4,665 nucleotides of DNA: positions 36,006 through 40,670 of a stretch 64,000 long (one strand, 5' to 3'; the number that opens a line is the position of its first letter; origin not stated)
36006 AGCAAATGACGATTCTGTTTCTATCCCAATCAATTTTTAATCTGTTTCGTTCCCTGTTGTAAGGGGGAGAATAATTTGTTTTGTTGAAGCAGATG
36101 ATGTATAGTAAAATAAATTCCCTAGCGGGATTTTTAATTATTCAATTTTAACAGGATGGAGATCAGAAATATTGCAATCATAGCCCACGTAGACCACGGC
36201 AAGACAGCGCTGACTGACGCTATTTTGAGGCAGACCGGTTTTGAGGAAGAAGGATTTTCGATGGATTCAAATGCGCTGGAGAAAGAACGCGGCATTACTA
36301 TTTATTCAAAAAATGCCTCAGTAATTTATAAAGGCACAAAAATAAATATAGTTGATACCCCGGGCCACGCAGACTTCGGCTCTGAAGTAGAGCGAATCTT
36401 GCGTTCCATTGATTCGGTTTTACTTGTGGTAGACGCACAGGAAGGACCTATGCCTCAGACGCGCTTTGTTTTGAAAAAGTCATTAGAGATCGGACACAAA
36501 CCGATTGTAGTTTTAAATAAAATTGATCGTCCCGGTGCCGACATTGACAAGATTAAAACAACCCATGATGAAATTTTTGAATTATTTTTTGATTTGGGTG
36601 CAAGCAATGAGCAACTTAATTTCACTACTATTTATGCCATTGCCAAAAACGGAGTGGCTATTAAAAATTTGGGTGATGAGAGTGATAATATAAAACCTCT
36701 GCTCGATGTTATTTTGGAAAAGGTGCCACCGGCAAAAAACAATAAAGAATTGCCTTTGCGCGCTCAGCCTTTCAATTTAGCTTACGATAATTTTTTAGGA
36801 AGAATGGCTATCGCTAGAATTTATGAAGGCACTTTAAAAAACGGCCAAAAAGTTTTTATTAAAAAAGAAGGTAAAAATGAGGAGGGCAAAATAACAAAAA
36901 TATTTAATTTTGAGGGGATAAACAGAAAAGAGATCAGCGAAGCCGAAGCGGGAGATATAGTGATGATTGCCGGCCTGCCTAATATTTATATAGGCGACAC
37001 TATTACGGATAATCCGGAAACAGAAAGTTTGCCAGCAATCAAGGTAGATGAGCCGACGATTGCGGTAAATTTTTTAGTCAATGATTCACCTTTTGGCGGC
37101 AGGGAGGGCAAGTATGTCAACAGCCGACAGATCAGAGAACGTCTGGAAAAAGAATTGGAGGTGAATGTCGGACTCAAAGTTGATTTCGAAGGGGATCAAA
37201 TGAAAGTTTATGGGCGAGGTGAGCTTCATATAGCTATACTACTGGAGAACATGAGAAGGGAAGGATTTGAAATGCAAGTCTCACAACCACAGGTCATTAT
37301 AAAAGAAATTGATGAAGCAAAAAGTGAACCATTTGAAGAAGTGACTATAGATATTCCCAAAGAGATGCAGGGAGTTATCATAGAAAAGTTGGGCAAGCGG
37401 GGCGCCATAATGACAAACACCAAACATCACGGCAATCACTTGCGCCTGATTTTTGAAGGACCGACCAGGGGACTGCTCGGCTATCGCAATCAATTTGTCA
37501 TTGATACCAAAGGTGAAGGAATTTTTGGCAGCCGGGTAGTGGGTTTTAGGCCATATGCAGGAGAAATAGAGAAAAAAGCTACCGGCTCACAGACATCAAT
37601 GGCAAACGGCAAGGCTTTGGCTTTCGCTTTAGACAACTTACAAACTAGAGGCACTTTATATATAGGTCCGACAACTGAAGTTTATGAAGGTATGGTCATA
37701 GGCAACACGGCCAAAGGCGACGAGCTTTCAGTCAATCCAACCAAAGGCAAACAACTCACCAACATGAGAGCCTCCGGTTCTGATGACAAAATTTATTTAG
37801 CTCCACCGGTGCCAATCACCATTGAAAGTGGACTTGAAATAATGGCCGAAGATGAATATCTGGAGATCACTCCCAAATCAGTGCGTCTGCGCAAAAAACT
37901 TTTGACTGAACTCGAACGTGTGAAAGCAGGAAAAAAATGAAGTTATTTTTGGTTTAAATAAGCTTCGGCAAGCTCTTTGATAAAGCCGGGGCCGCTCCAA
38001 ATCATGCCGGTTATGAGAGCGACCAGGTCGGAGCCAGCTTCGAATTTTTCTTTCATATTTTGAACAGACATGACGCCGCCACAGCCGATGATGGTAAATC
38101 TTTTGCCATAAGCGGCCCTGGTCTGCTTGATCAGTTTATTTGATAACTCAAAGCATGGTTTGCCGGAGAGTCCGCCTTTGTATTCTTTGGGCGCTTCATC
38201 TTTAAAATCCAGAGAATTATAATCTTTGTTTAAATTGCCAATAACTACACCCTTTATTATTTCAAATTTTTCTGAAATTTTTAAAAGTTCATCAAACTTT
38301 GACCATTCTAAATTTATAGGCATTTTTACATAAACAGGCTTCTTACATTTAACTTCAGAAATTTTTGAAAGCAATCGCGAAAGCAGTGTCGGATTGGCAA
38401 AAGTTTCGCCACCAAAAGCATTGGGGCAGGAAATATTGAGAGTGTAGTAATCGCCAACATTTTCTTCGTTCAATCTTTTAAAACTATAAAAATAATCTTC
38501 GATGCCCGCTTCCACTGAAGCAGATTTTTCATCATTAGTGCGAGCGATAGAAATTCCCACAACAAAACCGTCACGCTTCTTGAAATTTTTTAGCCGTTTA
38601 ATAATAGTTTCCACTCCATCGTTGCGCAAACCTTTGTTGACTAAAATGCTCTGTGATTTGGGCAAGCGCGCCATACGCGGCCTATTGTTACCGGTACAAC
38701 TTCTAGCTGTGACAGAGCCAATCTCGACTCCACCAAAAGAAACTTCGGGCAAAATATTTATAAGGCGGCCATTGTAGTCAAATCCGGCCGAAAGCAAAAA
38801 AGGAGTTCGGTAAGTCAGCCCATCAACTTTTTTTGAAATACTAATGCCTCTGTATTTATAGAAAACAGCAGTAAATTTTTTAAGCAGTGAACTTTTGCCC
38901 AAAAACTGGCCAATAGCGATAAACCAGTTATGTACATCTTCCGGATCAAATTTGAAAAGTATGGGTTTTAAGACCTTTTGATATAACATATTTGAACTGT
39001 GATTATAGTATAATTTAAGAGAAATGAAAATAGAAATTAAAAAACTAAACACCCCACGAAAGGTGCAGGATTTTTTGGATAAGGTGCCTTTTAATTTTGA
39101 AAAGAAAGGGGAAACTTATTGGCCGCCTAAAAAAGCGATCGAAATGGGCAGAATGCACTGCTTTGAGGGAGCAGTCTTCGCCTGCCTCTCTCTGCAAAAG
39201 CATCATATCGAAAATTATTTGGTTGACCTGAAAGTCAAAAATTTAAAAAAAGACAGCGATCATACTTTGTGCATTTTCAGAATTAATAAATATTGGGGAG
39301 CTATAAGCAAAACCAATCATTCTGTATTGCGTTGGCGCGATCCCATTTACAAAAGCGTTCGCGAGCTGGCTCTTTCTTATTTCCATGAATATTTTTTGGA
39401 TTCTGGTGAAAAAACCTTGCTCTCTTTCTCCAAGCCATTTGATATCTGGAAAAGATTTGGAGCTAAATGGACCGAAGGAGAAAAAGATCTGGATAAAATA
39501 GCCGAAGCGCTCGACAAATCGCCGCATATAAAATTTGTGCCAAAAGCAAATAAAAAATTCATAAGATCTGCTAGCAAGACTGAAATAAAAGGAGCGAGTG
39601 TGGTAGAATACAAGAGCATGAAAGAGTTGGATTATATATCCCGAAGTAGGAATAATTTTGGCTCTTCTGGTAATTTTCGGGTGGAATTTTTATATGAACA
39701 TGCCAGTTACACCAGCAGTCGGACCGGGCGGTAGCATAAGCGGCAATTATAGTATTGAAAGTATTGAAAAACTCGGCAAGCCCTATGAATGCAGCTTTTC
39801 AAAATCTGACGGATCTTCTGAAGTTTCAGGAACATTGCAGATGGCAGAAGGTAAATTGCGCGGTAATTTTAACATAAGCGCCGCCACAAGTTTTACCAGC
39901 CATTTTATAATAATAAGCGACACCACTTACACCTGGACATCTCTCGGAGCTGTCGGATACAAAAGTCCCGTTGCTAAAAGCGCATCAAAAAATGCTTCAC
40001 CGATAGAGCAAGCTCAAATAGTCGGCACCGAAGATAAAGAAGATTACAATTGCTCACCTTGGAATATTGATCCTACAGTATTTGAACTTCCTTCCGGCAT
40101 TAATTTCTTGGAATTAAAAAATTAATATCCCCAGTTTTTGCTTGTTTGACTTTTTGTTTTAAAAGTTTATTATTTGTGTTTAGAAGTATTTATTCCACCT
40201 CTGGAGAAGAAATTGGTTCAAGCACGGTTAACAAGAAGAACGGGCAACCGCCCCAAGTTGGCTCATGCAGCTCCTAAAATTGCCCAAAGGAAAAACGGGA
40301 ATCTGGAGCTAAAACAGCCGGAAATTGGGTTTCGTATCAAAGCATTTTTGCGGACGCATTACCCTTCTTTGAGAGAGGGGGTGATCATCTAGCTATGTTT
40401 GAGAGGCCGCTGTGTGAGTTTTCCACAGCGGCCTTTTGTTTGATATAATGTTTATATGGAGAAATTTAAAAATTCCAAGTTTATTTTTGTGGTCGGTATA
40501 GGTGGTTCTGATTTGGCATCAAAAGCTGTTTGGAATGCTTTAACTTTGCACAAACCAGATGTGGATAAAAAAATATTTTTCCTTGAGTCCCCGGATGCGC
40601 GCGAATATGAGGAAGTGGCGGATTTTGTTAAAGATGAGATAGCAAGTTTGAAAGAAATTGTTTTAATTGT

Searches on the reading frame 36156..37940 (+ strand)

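Call 10: search_protein_families(library=pfam, proteins=[window:36156-37940:+], max_evalue=0.01)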
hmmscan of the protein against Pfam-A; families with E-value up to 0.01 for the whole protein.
window:36156-37940:+ (594 aa): 9 families
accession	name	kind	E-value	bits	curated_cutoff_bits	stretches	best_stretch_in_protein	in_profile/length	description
PF00009.33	GTP_EFTU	-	7e-50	169.7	26.5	1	2-191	2-187/188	Elongation factor Tu GTP binding domain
PF21018.2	BipA_C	-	1.1e-38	131.8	23.8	1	477-584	2-109/110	TypA/BipA C-terminal domain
PF00679.30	EFG_C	-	4.2e-16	59.2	27.9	1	391-473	4-87/89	Elongation factor G C-terminus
PF03144.31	GTP_EFTU_D2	-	5e-15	56.1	30.3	1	215-284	1-73/73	Elongation factor Tu domain 2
PF22042.2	EF-G_D2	-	3.8e-12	46.6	27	1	206-285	7-83/84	Elongation factor G domain 2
PF01926.29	MMR_HSR1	-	3.6e-07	30.7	21.9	1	6-122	2-113/113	50S ribosome-binding GTPase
PF04548.22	AIG1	-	9.4e-05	22.3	27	1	5-90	2-78/212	AIG1 family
PF02421.24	FeoB_N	-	0.00021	21.3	27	1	46-129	32-121/156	Ferrous iron transport protein B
PF14492.12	EFG_III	-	0.0023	18.4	27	1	338-375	33-73/75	Elongation Factor G, domain III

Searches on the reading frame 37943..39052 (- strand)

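Call 10: search_protein_families(library=pfam, proteins=[window:37943-39052:-], max_evalue=0.01)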
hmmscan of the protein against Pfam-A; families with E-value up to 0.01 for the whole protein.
window:37943-39052:- (369 aa): 1 family
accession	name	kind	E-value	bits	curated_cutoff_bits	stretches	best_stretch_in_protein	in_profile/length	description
PF01180.27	DHO_dh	-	2.8e-52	178.2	27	1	73-362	3-284/291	Dihydroorotate dehydrogenase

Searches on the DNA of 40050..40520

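Call 4: search_rna_families(source=window, start=40050, end=40520, threshold=evalue, max_evalue=10, show_alignments=4)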
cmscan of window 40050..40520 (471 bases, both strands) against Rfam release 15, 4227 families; matches with E-value up to 10: 4.
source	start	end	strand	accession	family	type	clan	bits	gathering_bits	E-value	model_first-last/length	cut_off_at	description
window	40399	40474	+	RF02934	caiA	Gene; sRNA;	-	22.6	55.5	0.19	1-78/78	no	caiA RNA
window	40402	40436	+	RF03774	mir-2110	Gene; miRNA;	-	16.8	90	2.9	15-61/75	no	mir-2110 microRNA precursor family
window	40061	40152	+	RF01575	DdR7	Gene; snRNA; snoRNA; CD-box;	-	15.7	80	2.1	1-98/98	no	Dictyostelium snoRNA Dd7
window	40259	40320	-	RF01172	sn2343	Gene; snRNA; snoRNA; CD-box;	-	13.2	60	5.6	1-78/78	no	Small nucleolar RNA sn2343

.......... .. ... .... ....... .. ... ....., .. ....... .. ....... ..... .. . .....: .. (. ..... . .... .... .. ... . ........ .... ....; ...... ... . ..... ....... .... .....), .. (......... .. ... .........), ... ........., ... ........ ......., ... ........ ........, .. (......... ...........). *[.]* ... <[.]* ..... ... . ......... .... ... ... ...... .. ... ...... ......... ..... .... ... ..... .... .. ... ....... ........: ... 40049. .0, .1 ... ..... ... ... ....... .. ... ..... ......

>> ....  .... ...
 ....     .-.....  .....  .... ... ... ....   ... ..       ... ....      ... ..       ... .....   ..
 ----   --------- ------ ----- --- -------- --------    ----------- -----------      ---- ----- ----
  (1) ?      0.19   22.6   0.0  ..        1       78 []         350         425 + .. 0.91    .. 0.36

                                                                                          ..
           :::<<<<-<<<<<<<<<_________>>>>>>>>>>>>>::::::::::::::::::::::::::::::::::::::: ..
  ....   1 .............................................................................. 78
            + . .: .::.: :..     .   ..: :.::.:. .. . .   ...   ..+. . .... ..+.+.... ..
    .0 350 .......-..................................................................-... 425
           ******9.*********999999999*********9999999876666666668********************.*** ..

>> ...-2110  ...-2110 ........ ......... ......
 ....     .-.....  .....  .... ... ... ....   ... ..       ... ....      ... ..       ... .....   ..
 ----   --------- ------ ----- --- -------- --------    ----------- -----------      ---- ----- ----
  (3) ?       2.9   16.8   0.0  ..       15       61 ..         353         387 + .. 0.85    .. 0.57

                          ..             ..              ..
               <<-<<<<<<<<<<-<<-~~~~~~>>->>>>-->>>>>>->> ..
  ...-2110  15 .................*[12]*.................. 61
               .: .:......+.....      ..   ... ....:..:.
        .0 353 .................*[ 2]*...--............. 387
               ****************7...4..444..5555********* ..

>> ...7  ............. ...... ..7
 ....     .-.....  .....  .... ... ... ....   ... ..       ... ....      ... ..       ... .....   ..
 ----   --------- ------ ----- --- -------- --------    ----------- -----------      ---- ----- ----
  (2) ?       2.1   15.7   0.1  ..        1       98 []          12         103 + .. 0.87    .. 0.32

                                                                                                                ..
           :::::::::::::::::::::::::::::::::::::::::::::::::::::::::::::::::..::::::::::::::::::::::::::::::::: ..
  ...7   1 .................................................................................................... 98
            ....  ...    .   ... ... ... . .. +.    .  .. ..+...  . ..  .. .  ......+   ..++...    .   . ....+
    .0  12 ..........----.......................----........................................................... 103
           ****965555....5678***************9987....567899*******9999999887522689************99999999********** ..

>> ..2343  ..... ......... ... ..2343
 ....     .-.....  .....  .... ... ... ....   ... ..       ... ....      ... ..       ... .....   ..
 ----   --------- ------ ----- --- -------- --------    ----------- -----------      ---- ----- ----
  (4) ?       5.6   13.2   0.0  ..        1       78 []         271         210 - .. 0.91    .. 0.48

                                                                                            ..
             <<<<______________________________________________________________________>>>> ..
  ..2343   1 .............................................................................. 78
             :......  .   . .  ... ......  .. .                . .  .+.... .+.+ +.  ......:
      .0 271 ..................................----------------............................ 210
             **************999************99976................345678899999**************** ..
